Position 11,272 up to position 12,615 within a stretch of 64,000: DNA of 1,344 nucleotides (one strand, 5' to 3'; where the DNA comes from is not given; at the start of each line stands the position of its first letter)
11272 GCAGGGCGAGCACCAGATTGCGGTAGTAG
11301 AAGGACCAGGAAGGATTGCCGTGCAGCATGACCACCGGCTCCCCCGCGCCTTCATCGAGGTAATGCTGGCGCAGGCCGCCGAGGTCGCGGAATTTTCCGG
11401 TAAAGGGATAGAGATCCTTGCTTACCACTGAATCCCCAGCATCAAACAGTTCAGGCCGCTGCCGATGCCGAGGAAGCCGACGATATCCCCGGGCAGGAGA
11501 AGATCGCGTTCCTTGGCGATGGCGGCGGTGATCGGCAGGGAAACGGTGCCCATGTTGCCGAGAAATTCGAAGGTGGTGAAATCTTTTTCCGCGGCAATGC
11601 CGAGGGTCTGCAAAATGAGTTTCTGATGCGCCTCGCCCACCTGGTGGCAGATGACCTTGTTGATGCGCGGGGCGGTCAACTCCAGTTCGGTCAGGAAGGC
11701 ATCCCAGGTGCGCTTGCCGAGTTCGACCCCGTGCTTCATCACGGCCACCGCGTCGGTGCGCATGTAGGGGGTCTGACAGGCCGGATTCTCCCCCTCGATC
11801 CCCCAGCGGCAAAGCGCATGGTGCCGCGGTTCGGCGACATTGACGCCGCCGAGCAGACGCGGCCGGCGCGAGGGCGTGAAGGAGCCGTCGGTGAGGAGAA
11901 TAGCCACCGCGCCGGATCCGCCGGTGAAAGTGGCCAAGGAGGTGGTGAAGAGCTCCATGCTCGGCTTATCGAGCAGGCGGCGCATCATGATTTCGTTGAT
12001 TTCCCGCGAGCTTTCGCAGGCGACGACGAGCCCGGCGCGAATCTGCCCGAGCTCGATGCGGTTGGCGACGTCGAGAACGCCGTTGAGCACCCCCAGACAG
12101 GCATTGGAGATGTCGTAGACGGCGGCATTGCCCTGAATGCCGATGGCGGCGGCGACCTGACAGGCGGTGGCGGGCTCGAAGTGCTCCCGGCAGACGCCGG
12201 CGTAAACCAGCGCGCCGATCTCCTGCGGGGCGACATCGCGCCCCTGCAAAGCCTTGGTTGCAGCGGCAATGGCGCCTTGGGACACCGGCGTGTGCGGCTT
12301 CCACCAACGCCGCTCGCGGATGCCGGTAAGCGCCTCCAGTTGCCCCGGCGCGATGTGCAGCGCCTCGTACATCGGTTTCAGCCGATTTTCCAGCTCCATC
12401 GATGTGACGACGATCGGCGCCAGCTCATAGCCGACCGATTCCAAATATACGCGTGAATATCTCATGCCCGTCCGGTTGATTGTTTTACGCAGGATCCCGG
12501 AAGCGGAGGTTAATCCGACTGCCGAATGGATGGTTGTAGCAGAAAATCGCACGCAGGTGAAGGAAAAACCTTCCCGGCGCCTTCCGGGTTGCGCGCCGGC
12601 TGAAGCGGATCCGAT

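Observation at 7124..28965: One 21.8-kb co-directional unit fuses an anaerobic PUFA-type synthase (PfaD-PfaA-PfaC) to a complete OleABCD olefin pathway plus its PPTase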

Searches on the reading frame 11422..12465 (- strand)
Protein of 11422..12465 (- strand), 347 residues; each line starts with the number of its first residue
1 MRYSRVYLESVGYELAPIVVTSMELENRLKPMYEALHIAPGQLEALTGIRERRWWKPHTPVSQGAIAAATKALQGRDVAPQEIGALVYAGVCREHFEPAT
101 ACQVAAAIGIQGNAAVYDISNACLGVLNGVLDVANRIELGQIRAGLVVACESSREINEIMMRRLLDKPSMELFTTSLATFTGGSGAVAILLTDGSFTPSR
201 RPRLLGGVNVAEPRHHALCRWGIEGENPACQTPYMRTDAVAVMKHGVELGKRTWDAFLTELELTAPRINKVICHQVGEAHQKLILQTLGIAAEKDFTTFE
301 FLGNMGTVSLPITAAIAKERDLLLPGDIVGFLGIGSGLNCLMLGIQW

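Call 5: search_protein_families(library=pfam, proteins=[window:11422-12465:-], max_evalue=0.001)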
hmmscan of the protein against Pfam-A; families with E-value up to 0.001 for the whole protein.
window:11422-12465:- (347 aa): 2 families
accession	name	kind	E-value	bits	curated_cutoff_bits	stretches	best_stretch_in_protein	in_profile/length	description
PF08541.16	ACP_syn_III_C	-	2.3e-12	47.4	26.6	1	260-345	3-88/90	3-Oxoacyl-[acyl-carrier-protein (ACP)] synthase III C terminal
PF00108.29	Thiolase_N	-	7e-07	29.3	26.4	1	67-153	29-115/260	Thiolase, N-terminal domain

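Call 6: search_protein_families(library=ncbifam, proteins=[window:11422-12465:-], max_evalue=0.00001)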
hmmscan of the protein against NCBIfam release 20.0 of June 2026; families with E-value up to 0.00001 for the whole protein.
window:11422-12465:- (347 aa): 11 families
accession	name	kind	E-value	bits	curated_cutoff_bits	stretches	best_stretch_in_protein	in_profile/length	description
NF006720.0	PRK09258.1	equivalog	1.4e-139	465.2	285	1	1-347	1-338/338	3-oxoacyl-ACP synthase III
NF006829.0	PRK09352.1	subfamily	3.4e-29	101.9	249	1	46-340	38-314/322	beta-ketoacyl-ACP synthase 3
NF004623.0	PRK05963.1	equivalog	7.8e-23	81.3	437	2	34-158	27-150/328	beta-ketoacyl-ACP synthase III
TIGR00747.1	fabH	subfamily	2.4e-22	79.5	292.1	1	46-339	36-314/322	beta-ketoacyl-ACP synthase III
NF005541.0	PRK07204.1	equivalog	1.2e-15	57.8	402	2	241-339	223-321/329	beta-ketoacyl-ACP synthase III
NF005703.0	PRK07515.1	equivalog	1.6e-10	40.5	304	1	62-151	97-184/373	beta-ketoacyl-ACP synthase III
NF005308.0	PRK06840.1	equivalog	3e-10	39.6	315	0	47-137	39-128/339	3-oxoacyl-ACP synthase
NF006516.0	PRK08963.1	equivalog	5.1e-08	32.1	560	1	71-157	47-133/436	acetyl-CoA C-acyltransferase FadI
NF003274.0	PRK04262.1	equivalog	1e-06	28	244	1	65-154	55-144/347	hydroxymethylglutaryl-CoA synthase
TIGR01930.1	AcCoA-C-Actrans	subfamily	5.9e-06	25.5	240.55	0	68-168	28-129/385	acetyl-CoA C-acyltransferase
NF009519.0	PRK12880.1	equivalog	7.2e-06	25.5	436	1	43-147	42-146/353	beta-ketoacyl-ACP synthase III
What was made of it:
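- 11422..12465 (-): oleA: head-to-head Claisen-condensing thiolase. PRK09258 scores 465 bits, above its 285-bit cutoff (call 6).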

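Call 8: find_related_loci(query=window:11422-12465:-, collection=genome_contigs, flank=10000)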
Query window:11422-12465:- (347 aa) in genome_contigs; peptide patterns used: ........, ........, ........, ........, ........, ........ (x = any residue, [..] = any of these).
220 stretches matched a pattern; 176 encode a relative of the query (tblastn E <= 1e-3); the best 80 are kept; 80 distinct loci.
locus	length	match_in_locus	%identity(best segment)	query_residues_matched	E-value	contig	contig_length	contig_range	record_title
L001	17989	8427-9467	88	1-347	0e+0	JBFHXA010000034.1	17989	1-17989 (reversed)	MAG: Trichloromonas sp. isolate Mix_sand09.2021.07.Z.44 k141_2018347_length_17989_cov_11.9348, whole genome shotgun sequ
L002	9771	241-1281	89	1-347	0e+0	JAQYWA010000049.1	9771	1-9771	MAG: Desulfuromonas sp. isolate Pyr_d60_bin28 Pyr_d60_bin.28.orig_d60_contig-145_4518, whole genome shotgun sequence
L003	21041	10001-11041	95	1-347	0e+0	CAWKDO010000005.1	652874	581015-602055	MAG: uncultured delta proteobacterium isolate MFD03899.bin.2.34 genome assembly, contig: contig_30786, whole genome shot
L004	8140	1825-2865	88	1-347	0e+0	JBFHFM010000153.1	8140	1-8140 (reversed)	MAG: Trichloromonas sp. isolate Mix_sand07.2021.05.G.127 k141_2049359_length_8140_cov_43.1096, whole genome shotgun sequ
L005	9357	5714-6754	86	1-347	0e+0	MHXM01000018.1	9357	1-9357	MAG: Desulfuromonadaceae bacterium GWC2_58_13 gwc2_scaffold_13005, whole genome shotgun sequence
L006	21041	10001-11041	86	1-347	0e+0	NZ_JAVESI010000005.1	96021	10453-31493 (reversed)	MAG: Trichloromonas sp. isolate BF1_5 scaffold_356_c1_biofilm_2017, whole genome shotgun sequence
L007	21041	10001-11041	85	1-347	0e+0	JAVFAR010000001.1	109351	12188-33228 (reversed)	MAG: Trichloromonas sp. isolate BF4_96 NODE_468_length_109351_cov_11.673277_Biofilm4, whole genome shotgun sequence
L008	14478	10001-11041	84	1-347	0e+0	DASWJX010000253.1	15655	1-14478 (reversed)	MAG TPA_asm: Geopsychrobacteraceae bacterium isolate SMAG_U2907 k141_1741719, whole genome shotgun sequence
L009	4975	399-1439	86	1-347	0e+0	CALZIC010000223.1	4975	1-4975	MAG: uncultured Desulfuromonadales bacterium isolate FO_M_Desulfobacterota_26 genome assembly, contig: scaffold_15902, w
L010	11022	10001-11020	85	1-340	0e+0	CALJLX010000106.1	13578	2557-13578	MAG TPA_asm: uncultured Desulfuromonas sp. isolate SRR6007446_bin.72_CONCOCT_v1.1_MAG genome assembly, contig: ERZ724100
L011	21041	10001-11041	82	1-347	0e+0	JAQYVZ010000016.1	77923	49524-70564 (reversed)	MAG: Desulfuromonadales bacterium isolate Pyr_d60_bin35 Pyr_d60_bin.35.orig_d60_contig-145_294, whole genome shotgun seq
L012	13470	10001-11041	82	1-347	0e+0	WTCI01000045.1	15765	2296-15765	MAG: Desulfuromonadaceae bacterium isolate GLR9 c_000000446942, whole genome shotgun sequence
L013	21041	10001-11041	83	1-347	0e+0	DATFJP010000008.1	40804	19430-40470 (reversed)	MAG TPA_asm: Desulfuromonadales bacterium isolate SMAG_U9147 k141_465857, whole genome shotgun sequence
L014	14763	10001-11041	81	1-347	0e+0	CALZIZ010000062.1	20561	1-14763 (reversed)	MAG: uncultured Desulfuromonadales bacterium isolate FO_M_Desulfobacterota_25 genome assembly, contig: scaffold_3555, wh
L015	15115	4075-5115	82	1-347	0e+0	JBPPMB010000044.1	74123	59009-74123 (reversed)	MAG: Desulfuromonadales bacterium isolate BIOS2019_out_141 k131_633229, whole genome shotgun sequence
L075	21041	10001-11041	68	1-347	2e-161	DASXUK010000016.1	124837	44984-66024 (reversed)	MAG TPA_asm: Desulfuromonadaceae bacterium isolate SMAG_U4716 k141_126101, whole genome shotgun sequence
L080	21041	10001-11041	66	1-347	1e-156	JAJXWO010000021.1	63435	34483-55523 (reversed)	MAG: Deltaproteobacteria bacterium isolate BP5.bin86 NODE_663_length_63435_cov_1.562709, whole genome shotgun sequence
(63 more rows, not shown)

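Call 33: search_solved_structures(query=window:11422-12465:-, show_alignments=1, max_evalue=1e-10)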
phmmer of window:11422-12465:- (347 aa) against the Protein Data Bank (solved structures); distinct sequences matched with E-value up to 1e-10: 26.
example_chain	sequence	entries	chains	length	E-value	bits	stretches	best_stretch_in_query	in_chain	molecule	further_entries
3row_A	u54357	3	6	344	4e-48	167.7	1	4-347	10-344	3-oxoacyl-[ACP] synthase III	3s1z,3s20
3s21_A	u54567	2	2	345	4e-48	167.7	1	4-347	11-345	3-oxoacyl-[ACP] synthase III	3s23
5vxh_A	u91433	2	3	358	1.2e-47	166.1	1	4-347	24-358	3-oxoacyl-[ACP] synthase III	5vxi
5vxf_A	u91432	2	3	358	1.2e-47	166.1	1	4-347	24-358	3-oxoacyl-[ACP] synthase III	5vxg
3fk5_A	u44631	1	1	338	1.5e-47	165.7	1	3-347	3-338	3-oxoacyl-synthase III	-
5vxd_A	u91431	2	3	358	3.2e-47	164.7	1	4-347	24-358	3-oxoacyl-[ACP] synthase III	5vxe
6b2s_A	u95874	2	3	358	4.3e-47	164.3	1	4-347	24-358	3-oxoacyl-[ACP] synthase III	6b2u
6b2t_A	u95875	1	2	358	8.2e-47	163.3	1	4-347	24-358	3-oxoacyl-[ACP] synthase III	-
4kti_A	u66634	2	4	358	8.4e-47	163.3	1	4-347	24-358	3-oxoacyl-[ACP] synthase III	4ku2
4ktm_A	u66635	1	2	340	9.4e-47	163.2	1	4-347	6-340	3-oxoacyl-[ACP] synthase III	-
4ku3_A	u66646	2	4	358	1.1e-46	162.9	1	4-347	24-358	3-oxoacyl-[ACP] synthase III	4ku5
6b2r_A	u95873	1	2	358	1.2e-46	162.8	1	4-347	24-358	3-oxoacyl-[ACP] synthase III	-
4dfe_A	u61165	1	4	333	3.2e-20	75.9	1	3-338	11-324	3-oxoacyl-[acyl-carrier-protein] synthase 3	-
3h76_A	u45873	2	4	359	4.8e-15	58.9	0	45-151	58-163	PQS biosynthetic enzyme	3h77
8vd9_A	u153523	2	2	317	3.1e-14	56.2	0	42-157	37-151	Beta-ketoacyl-[acyl-carrier-protein] synthase III 1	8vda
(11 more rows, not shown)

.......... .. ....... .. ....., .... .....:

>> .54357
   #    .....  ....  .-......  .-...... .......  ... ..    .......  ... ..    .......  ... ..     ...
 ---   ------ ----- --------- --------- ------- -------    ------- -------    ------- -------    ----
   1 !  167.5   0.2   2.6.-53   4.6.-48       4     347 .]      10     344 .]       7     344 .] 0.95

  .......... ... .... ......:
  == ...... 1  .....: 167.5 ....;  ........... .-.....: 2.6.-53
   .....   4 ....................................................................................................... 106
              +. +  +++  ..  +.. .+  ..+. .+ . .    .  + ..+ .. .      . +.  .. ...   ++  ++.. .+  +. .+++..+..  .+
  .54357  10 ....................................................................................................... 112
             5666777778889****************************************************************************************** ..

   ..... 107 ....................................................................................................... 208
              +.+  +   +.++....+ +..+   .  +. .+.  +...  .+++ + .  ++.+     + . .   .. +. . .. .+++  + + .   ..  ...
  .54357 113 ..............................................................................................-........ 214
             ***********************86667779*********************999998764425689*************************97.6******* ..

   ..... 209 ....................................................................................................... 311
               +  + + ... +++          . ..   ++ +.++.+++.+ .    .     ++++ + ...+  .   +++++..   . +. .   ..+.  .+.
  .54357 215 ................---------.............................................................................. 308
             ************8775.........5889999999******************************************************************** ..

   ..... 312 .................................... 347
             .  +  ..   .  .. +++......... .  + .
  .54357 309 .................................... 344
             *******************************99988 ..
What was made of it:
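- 11422..12465 (-): The best PDB match is Xanthomonas OleA 3ROW at E 4e-48, against FabH at about 1e-12 (call 33). The Cys143, Glu117, His285 and Asn315 equivalents are conserved (call 33).
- On OleABCD olefin pathway: All four residues align (call 33).
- Closest known: Xanthomonas campestris / Stenotrophomonas OleABCD. Same: OleA aligns end to end with 3ROW, and the catalytic Cys, Glu, His and Asn are conserved (call 33).
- Closest known: Xanthomonas campestris / Stenotrophomonas OleABCD. Different: This OleA has a 9-residue insertion relative to the Xanthomonas enzyme (call 33).
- OleA is closest to the solved Xanthomonas OleA, with all four catalytic residues conserved (call 33).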
